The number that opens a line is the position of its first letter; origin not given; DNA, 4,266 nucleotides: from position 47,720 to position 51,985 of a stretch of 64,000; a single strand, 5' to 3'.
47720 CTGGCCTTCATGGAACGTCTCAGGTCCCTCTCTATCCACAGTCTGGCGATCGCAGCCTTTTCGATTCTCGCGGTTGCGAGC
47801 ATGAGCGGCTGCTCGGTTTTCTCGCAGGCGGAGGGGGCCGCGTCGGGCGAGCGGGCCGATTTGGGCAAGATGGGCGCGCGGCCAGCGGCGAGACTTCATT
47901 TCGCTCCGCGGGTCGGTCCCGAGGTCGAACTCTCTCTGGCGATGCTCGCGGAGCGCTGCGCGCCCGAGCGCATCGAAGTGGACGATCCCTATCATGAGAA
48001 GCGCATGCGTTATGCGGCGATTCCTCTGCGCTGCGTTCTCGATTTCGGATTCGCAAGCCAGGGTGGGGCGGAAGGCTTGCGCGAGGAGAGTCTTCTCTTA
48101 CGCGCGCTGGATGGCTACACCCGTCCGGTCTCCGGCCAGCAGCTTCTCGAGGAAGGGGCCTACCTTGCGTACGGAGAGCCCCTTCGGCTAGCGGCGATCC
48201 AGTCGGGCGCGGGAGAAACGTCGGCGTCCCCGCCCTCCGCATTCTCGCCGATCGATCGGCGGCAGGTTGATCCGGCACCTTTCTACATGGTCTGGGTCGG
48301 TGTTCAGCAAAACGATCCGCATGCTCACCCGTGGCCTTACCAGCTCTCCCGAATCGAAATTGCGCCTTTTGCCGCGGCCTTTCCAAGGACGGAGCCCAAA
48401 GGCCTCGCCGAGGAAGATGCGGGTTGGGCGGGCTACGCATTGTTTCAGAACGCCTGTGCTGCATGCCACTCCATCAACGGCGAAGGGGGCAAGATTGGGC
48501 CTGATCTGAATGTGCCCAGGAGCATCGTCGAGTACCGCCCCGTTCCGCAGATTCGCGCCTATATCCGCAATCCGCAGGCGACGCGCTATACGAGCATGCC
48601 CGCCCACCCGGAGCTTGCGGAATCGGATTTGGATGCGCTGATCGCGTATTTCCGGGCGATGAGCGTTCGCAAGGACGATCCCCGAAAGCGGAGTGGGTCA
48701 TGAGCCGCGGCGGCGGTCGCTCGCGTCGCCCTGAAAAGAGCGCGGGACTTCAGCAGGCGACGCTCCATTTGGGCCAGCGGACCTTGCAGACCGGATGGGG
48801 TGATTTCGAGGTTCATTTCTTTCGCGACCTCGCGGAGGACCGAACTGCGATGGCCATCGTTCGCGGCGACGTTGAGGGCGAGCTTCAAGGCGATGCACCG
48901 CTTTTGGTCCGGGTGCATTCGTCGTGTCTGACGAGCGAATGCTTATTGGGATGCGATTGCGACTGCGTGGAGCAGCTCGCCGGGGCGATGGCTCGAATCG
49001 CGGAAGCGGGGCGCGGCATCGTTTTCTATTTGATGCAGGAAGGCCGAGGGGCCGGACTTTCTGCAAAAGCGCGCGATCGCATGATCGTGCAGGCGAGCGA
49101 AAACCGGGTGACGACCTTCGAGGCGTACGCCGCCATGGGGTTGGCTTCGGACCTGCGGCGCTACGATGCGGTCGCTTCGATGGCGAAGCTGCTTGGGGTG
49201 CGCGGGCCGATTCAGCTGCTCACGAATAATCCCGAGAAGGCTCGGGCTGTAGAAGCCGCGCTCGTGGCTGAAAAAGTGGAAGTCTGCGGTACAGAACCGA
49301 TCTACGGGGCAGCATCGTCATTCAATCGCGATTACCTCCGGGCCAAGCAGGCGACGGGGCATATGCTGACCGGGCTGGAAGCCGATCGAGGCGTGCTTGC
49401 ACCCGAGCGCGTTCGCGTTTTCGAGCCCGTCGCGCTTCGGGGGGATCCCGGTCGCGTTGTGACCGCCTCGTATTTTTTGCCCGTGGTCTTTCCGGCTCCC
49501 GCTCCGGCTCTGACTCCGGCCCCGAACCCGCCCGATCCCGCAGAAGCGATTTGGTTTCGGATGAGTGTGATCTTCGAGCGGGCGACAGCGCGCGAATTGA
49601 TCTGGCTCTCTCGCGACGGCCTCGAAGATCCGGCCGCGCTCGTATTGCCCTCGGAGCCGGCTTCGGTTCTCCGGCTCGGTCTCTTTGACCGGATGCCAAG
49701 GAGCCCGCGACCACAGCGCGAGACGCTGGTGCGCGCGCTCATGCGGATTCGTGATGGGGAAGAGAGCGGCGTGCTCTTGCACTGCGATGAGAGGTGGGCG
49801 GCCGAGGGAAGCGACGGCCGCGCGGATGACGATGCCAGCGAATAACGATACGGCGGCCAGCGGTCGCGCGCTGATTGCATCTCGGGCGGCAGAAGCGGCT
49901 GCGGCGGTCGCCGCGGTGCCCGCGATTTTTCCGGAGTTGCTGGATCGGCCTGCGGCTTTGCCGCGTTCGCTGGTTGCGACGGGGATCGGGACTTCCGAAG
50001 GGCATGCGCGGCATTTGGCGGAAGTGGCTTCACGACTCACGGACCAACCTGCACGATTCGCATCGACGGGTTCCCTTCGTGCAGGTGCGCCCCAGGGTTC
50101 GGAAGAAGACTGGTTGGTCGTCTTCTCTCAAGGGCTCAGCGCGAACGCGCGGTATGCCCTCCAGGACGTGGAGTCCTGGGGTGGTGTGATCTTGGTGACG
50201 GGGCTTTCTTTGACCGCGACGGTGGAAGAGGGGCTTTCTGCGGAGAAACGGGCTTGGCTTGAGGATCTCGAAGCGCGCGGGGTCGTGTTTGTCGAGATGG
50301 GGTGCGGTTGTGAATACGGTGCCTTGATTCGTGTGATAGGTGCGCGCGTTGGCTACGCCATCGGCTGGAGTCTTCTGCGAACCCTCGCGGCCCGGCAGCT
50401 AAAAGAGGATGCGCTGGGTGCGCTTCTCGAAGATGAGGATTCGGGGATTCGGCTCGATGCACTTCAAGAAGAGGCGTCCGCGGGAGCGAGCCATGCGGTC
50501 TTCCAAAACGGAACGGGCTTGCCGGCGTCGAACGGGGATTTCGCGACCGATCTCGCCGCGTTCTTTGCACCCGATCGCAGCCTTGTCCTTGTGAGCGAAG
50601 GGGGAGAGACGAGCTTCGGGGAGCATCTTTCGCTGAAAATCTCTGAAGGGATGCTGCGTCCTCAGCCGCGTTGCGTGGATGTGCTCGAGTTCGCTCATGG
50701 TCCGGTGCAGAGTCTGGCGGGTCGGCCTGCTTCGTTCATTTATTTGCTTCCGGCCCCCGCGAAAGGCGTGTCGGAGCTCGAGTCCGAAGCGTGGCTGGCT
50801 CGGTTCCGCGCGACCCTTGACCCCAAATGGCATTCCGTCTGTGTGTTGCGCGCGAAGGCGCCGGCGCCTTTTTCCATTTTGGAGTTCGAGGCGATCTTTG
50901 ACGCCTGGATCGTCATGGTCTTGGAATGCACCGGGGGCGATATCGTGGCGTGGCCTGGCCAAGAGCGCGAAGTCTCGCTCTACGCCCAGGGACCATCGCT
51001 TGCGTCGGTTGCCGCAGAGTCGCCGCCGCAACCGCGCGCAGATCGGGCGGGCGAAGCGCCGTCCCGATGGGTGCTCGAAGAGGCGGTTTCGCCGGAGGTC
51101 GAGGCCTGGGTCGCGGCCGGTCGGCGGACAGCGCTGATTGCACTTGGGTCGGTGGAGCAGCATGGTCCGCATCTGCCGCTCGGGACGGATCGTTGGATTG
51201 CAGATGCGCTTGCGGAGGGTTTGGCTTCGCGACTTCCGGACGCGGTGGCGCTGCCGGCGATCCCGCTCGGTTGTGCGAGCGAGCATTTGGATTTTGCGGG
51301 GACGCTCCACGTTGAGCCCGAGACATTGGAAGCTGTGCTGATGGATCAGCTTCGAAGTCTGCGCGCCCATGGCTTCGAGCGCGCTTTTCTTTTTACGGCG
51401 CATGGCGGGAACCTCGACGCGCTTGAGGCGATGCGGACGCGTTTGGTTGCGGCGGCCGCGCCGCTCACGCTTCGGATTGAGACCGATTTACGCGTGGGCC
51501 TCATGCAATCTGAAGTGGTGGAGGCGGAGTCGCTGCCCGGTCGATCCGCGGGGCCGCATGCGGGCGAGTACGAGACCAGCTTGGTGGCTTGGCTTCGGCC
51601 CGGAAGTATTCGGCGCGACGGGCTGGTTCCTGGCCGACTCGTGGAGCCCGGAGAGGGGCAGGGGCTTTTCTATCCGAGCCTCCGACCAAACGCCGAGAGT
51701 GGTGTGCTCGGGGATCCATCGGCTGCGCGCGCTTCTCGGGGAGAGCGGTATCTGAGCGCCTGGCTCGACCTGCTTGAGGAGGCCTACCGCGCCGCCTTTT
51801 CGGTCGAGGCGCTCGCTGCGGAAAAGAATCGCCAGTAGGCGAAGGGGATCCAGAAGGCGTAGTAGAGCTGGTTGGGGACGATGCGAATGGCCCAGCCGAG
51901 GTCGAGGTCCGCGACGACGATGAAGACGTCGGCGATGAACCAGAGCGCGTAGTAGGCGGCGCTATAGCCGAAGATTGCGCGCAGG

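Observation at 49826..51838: Unusual domain fusion: GlmS/AgaS-like double SIS module fused to a creatininase-fold hydrolase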

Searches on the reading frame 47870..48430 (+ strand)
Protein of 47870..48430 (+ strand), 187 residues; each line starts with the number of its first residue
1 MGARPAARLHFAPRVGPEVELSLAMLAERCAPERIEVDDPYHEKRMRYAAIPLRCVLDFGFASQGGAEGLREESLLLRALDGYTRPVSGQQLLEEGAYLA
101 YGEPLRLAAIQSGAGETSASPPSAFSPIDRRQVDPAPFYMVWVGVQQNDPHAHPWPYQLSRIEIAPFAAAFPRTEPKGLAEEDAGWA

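Call 59: search_solved_structures(query=A4, max_evalue=10, show_alignments=3)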
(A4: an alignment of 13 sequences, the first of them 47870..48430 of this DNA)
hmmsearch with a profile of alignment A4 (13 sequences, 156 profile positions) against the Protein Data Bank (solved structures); distinct sequences matched with E-value up to 10: 1.
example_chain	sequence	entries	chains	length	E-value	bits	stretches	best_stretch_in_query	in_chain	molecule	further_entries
7rkb_A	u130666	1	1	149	0.064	16.4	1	13-94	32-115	Pterin Binding Protein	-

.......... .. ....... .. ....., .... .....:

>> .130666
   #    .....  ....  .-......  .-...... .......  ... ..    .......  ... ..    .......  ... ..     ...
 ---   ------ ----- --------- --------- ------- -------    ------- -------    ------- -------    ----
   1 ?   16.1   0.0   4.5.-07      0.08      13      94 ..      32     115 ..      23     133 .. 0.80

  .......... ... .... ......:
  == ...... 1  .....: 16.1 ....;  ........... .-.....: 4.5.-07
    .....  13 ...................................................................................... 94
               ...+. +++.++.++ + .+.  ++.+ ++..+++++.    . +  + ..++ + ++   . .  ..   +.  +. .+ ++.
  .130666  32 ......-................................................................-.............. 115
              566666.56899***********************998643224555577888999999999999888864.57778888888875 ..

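Call 64: search_protein_families(library=pfam, alignment_id=A4, max_evalue=10)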
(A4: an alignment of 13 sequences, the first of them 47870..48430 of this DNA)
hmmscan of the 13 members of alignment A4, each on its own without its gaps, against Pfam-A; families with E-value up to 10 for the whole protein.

A. member 1, window:47870-48430:+ (187 aa): 0 families

B. families by the number of members that match (of 13 scanned): 2 families
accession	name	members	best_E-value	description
PF17953.6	Csm4_C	1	0.099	CRISPR Csm4 C-terminal domain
PF18442.6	G2BR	1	0.12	E3 gp78 Ube2g2-binding region (G2BR)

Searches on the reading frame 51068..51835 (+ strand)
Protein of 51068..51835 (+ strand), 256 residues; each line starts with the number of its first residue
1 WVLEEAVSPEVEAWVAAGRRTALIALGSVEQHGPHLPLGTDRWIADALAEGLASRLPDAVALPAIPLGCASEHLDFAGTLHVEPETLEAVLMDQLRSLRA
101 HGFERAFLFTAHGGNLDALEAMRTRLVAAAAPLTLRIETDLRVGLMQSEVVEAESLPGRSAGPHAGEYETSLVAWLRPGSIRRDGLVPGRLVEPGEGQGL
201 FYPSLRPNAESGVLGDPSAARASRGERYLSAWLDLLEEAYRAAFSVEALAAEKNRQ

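Call 115: search_solved_structures(query=window:51068-51835:+, max_evalue=0.00001, show_alignments=5)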
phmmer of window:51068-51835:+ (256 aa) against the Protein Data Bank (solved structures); distinct sequences matched with E-value up to 0.00001: 8.
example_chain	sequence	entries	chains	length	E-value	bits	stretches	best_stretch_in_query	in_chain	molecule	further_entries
3no4_A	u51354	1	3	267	7.6e-19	71.6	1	9-198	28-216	creatinine amidohydrolase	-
3a6h_A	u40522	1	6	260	2.3e-10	43.8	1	8-242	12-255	Creatinine amidohydrolase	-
3a6g_A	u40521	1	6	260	2.8e-10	43.6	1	8-242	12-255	Creatinine amidohydrolase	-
3a6e_A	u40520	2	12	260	3.3e-10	43.4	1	8-241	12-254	Creatinine amidohydrolase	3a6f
3a6j_A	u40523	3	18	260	3.3e-10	43.4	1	8-241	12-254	Creatinine amidohydrolase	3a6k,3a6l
1j2t_A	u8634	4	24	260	3.3e-10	43.3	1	8-241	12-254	creatinine amidohydrolase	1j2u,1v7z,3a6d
1q3k_A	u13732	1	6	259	6.2e-10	42.5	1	8-115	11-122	creatininase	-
3lub_A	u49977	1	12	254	5.5e-08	36.1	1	23-236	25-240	Putative creatinine amidohydrolase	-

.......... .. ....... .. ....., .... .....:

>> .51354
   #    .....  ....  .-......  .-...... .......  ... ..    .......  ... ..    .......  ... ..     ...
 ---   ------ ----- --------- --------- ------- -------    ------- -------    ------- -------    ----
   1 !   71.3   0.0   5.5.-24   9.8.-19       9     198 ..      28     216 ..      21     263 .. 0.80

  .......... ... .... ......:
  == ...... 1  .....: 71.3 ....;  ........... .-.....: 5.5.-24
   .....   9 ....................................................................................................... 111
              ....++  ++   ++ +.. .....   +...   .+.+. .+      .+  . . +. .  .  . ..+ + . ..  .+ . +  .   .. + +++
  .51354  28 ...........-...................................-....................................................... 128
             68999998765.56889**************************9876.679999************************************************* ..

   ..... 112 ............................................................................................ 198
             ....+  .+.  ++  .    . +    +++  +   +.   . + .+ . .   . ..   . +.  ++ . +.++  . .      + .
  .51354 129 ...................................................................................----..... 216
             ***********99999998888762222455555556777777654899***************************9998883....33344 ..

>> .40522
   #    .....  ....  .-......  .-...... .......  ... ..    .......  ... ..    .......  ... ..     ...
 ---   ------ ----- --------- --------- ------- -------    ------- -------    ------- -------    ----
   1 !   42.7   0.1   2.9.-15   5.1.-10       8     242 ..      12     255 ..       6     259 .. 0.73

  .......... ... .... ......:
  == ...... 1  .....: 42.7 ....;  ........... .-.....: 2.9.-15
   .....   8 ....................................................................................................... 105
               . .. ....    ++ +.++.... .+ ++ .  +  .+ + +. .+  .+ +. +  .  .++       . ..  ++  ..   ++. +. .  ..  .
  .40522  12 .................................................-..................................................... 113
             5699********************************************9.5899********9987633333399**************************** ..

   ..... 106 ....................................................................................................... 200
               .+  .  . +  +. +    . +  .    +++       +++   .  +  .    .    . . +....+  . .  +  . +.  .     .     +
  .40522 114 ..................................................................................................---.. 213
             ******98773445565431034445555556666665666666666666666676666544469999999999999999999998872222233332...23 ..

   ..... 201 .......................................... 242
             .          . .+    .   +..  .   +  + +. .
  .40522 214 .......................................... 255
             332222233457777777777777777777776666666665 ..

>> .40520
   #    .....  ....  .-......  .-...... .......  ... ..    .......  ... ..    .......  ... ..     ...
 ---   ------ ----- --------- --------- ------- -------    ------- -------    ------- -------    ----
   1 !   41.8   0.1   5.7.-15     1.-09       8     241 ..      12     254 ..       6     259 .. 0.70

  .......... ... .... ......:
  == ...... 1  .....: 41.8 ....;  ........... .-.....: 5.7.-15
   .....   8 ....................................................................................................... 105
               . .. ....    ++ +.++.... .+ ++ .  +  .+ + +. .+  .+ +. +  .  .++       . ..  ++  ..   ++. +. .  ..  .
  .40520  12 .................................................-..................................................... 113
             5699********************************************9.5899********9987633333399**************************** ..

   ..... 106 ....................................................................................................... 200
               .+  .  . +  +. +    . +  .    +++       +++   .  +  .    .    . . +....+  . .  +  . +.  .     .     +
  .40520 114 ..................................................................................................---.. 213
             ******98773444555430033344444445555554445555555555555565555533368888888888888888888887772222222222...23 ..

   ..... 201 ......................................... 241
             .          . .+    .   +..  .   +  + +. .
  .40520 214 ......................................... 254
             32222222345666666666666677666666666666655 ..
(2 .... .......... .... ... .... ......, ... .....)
